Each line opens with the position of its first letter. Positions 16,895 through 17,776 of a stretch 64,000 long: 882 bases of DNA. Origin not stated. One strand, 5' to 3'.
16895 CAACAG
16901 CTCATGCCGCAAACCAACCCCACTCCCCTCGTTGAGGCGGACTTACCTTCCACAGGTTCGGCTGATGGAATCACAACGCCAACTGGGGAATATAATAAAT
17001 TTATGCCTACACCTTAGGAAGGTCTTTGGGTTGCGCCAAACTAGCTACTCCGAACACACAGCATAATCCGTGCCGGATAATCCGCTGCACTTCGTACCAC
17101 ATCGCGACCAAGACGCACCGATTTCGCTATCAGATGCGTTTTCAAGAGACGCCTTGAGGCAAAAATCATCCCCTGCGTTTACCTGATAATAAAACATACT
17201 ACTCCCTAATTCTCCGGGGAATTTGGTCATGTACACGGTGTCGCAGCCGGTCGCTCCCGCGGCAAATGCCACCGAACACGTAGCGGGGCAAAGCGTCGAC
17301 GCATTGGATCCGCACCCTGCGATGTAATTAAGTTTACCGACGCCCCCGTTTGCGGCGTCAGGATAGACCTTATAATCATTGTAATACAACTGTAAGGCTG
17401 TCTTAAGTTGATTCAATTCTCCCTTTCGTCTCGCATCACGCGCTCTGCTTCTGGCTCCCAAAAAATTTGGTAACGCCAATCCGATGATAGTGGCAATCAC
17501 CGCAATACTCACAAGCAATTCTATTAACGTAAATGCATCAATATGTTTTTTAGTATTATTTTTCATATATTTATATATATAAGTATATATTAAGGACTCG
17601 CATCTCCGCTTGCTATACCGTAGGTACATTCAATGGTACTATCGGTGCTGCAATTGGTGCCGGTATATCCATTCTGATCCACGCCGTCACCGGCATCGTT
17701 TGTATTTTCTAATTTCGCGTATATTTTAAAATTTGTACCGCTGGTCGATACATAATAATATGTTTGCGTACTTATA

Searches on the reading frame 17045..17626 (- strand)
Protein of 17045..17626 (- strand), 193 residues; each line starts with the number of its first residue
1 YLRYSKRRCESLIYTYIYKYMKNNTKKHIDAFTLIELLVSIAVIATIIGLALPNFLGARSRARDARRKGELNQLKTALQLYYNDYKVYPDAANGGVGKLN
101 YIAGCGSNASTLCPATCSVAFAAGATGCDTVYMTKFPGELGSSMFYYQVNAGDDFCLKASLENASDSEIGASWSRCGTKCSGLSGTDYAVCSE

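Call 81: search_protein_families(library=phrogs, proteins=[window:17045-17626:-], max_evalue=0.001)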
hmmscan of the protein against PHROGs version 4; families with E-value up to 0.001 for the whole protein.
window:17045-17626:- (193 aa): 2 families
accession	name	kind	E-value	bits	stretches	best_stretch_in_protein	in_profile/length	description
phrog_27437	-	unknown function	3.5e-06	28.3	1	28-94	6-74/140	-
phrog_3433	-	moron, auxiliary metabolic gene and host takeover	1e-05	26.7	1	26-69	16-59/127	pilin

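Call 87: search_protein_families(library=pfam, proteins=[window:17045-17626:-], max_evalue=0.00001)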
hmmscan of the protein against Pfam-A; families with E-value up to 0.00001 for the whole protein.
window:17045-17626:- (193 aa): 0 families
